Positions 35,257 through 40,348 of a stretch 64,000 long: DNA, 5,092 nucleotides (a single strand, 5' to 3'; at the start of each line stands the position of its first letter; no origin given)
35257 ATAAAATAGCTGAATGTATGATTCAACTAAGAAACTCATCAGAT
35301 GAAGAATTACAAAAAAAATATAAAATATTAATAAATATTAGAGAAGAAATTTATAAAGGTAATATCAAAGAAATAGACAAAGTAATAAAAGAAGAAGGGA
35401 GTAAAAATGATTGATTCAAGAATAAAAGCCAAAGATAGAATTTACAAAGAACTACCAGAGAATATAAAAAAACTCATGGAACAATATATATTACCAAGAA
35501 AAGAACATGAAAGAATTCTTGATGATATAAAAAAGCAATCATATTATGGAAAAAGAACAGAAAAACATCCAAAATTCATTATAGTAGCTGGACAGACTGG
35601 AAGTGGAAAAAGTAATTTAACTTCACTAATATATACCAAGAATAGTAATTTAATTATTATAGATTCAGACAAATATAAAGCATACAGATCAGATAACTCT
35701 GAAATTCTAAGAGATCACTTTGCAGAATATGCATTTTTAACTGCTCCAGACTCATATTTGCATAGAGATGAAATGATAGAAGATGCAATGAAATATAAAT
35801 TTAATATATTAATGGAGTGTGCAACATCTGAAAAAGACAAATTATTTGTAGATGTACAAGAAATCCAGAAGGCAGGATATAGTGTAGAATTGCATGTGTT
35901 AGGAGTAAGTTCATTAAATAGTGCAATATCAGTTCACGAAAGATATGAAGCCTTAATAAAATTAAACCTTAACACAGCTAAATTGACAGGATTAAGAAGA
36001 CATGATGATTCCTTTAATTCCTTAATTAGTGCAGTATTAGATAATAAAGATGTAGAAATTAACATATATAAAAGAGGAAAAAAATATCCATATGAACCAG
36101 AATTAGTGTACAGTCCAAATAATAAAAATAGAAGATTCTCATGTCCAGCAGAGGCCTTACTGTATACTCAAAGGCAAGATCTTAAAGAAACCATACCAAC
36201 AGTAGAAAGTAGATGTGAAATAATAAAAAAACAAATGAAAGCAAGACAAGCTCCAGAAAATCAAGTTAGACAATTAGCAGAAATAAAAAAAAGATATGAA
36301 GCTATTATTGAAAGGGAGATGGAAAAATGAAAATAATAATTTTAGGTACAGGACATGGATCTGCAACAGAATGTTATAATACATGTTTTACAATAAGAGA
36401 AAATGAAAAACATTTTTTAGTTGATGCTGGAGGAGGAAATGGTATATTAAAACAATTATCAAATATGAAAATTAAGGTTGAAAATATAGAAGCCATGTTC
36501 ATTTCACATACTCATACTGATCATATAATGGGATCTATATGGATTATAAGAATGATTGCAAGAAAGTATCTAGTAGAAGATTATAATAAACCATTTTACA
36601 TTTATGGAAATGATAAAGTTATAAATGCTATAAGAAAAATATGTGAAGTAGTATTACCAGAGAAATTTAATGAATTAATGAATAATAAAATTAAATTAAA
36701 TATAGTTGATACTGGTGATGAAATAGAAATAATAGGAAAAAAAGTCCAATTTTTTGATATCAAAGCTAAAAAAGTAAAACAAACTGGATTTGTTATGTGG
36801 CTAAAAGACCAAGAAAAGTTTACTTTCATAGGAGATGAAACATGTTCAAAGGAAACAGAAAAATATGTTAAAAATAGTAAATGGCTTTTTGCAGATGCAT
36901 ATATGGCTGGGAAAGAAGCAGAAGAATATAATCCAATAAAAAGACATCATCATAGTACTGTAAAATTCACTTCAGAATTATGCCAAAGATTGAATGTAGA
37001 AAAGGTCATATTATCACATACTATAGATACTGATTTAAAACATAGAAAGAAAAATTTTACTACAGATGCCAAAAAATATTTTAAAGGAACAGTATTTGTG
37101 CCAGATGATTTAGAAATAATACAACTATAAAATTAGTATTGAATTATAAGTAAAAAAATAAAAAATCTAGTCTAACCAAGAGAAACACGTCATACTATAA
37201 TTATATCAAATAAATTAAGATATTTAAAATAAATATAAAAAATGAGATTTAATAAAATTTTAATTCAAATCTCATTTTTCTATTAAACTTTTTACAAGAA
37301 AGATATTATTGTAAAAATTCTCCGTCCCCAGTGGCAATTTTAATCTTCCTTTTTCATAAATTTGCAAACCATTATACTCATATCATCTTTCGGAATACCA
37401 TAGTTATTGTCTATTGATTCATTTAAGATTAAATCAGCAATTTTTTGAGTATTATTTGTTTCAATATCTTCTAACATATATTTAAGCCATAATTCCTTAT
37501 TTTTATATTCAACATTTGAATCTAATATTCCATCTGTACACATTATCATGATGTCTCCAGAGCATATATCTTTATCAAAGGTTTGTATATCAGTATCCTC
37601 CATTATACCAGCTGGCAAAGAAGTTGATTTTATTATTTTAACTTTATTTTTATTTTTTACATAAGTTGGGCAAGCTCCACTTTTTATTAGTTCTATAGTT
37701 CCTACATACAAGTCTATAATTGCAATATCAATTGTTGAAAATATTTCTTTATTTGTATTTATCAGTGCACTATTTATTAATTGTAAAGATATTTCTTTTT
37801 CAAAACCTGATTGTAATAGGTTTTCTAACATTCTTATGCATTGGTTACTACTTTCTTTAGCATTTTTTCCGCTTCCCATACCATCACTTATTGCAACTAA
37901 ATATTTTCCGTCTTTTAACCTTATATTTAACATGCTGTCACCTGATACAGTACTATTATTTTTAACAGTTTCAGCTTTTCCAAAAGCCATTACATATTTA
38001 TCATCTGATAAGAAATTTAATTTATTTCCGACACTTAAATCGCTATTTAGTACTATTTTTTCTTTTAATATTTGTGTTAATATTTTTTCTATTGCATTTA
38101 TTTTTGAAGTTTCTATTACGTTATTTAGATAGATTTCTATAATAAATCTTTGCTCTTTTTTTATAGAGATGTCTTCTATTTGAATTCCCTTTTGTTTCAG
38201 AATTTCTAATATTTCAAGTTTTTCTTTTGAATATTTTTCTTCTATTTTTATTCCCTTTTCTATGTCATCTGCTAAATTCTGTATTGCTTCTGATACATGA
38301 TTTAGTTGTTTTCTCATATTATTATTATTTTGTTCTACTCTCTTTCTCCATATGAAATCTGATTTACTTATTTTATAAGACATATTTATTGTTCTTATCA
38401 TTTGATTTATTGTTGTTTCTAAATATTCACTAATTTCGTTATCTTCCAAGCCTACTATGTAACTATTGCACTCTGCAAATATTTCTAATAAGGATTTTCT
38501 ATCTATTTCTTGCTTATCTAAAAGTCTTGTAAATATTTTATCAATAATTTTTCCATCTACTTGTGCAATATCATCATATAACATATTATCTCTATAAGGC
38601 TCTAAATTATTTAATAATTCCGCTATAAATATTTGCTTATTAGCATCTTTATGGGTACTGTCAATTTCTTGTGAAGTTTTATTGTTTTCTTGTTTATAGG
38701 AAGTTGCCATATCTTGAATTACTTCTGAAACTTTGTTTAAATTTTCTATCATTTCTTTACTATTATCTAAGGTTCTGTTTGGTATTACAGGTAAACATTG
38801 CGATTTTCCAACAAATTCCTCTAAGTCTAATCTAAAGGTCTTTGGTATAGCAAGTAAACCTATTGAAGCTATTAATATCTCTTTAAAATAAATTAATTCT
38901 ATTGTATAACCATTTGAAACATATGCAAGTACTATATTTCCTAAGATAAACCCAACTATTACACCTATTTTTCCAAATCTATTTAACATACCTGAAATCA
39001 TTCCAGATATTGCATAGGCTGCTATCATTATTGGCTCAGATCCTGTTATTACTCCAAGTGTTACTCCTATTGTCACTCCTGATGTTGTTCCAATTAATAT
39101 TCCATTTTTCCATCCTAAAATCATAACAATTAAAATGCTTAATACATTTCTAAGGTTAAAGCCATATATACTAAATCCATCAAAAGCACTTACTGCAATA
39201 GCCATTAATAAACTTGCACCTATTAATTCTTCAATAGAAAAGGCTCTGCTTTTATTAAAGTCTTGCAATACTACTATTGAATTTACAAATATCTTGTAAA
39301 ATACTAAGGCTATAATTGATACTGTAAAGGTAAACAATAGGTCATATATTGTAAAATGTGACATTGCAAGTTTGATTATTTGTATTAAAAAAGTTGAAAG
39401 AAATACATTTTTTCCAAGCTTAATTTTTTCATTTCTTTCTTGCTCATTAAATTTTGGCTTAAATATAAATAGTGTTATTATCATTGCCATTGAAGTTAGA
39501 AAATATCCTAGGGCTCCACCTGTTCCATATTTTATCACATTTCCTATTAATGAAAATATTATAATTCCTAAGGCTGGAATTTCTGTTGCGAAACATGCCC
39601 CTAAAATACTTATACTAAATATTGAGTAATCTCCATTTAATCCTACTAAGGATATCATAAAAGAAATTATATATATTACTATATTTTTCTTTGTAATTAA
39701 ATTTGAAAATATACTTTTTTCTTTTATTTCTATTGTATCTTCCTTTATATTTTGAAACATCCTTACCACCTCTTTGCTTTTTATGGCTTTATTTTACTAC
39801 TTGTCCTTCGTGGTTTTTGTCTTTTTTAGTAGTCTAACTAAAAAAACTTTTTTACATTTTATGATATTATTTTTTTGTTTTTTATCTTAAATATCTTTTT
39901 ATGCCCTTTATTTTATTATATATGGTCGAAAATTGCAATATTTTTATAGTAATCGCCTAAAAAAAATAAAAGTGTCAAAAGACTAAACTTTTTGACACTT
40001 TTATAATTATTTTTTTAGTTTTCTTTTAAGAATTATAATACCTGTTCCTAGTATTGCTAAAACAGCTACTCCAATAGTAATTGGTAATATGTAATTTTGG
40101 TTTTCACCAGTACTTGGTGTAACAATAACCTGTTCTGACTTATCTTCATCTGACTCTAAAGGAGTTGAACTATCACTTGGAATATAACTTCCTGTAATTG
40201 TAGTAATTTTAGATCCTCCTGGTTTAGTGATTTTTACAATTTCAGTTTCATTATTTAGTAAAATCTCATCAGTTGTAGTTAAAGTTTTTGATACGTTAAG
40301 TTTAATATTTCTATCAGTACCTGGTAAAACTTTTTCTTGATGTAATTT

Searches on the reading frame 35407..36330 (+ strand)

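Call 14: search_protein_families(library=pfam, proteins=[window:35407-36330:+], max_evalue=0.001)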
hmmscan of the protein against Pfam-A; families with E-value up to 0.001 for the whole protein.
window:35407-36330:+ (307 aa): 1 family
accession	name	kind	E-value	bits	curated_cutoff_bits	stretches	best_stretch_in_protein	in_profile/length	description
PF06414.18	Zeta_toxin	-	9.4e-25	87.7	22.3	1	51-212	12-172/199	Zeta toxin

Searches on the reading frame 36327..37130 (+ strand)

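Call 79: search_protein_families(library=ncbifam, proteins=[window:36327-37130:+], max_evalue=0.01)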
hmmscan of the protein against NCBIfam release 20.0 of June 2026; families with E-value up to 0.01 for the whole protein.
window:36327-37130:+ (267 aa): 21 families
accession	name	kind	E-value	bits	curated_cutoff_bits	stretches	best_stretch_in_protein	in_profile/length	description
TIGR02651.1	RNase_Z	equivalog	5.5e-24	84.8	292.95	2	2-123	1-117/302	ribonuclease Z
NF000801.0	PRK00055.1-3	equivalog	1.3e-23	83.5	252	2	1-109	2-105/307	ribonuclease Z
NF000805.0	PRK00055.2-3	equivalog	1e-11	44.7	416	2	3-94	6-96/307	ribonuclease Z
NF002558.0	PRK02126.1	subfamily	2e-11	43.5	315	1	23-79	23-73/345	ribonuclease Z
NF041257.1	GntH_guanitoxin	equivalog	3.4e-10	39.3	333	1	1-94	13-105/374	guanitoxin biosynthesis MBL fold metallo-hydrolase GntH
NF000804.0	PRK00055.2-1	equivalog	1.3e-09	37.6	402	2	3-71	6-73/306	ribonuclease Z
NF000800.0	PRK00055.1-1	equivalog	1.7e-08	33.8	398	1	1-98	1-97/305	ribonuclease Z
NF038231.1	MBL_Geo_Pelo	equivalog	3.2e-08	33.5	360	1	22-241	38-231/250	GPMC system MBL fold metallohydrolase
NF000806.0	PRK00055.2-4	equivalog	5.3e-08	32.4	363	1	3-78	4-80/280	ribonuclease Z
TIGR03413.1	GSH_gloB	equivalog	1.7e-06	27.6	200.8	1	18-76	10-66/248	hydroxyacylglutathione hydrolase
TIGR02649.1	true_RNase_BN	exception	6.2e-05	22.2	563.7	1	3-102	2-100/304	ribonuclease BN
NF047979.1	lactonase_AidB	equivalog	0.00011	21.6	360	1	19-69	52-109/271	AidB family quorum-quenching N-acyl homoserine lactonase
NF002553.0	PRK02113.1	equivalog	0.00018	21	386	1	21-201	38-200/252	MBL fold metallo-hydrolase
NF041809.1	Avs1a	equivalog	0.00024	20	420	1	20-74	9-67/387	AVAST type 1 anti-phage system MBL fold metallo-hydrolase Avs1a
TIGR00649.1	MG423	subfamily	0.00065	18.2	400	1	38-145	43-134/546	RNase J family beta-CASP ribonuclease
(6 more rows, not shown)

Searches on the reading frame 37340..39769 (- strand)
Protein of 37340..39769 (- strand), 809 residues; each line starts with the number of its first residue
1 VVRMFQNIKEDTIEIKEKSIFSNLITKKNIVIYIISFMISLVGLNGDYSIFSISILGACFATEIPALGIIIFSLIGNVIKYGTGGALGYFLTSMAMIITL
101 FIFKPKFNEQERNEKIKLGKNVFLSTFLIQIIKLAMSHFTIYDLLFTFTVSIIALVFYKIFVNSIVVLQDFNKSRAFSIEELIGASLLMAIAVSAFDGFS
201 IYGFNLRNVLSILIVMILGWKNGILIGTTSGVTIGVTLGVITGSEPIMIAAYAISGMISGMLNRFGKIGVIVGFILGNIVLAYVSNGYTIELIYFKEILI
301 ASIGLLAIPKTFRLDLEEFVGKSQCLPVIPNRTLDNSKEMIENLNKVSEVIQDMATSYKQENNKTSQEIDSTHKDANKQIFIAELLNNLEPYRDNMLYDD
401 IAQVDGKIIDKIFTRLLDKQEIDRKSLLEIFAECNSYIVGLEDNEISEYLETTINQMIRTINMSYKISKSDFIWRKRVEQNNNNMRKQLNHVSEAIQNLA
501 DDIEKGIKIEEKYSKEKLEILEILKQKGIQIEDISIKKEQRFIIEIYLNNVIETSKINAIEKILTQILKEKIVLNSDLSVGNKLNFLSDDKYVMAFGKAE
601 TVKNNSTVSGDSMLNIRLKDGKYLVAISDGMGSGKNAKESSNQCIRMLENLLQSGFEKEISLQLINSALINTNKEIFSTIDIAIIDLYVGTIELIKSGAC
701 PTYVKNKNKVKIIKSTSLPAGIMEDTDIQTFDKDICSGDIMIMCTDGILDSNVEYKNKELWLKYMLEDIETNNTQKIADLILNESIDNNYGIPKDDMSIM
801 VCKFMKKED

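Call 10: find_encoding_contigs(protein=window:37340-39769:-, flank=10000, max_places=4)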
Protein window:37340-39769:- (809 aa): no gene with exactly this product is on record in the collection.

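Call 13: search_protein_families(library=pfam, proteins=[window:37340-39769:-], max_evalue=0.001)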
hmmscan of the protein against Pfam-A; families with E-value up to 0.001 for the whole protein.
window:37340-39769:- (809 aa): 2 families
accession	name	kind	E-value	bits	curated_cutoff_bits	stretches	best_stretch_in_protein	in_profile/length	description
PF19732.4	SpoIIE_N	-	2.7e-35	122.5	27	2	15-373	29-383/605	Stage II sporulation protein E N-terminal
PF07228.17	SpoIIE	-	4.5e-28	98.9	25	1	620-804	2-191/192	Stage II sporulation protein E (SpoIIE)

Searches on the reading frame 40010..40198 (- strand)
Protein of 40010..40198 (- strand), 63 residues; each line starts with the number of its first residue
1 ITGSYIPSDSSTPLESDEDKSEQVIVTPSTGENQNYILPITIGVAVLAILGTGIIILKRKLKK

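Call 53: search_protein_families(library=ncbifam, proteins=[window:40010-40198:-], max_evalue=10)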
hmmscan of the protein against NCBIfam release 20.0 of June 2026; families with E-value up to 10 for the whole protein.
seq(63 aa): 3 families
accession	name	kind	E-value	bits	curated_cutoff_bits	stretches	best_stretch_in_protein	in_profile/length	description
TIGR01167.1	LPXTG_anchor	domain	0.00016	22.2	15.9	1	28-60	3-32/34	LPXTG cell wall anchor domain-containing protein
NF053819.1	EF0750_LPXTG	subfamily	0.0028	18.1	47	1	10-60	52-105/105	EF2685/EF0750 family sortase-dependent surface protein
TIGR03927.1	T7SS_EssA_Firm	equivalog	0.02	14.8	32.45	1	22-62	115-150/151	type VII secretion protein EssA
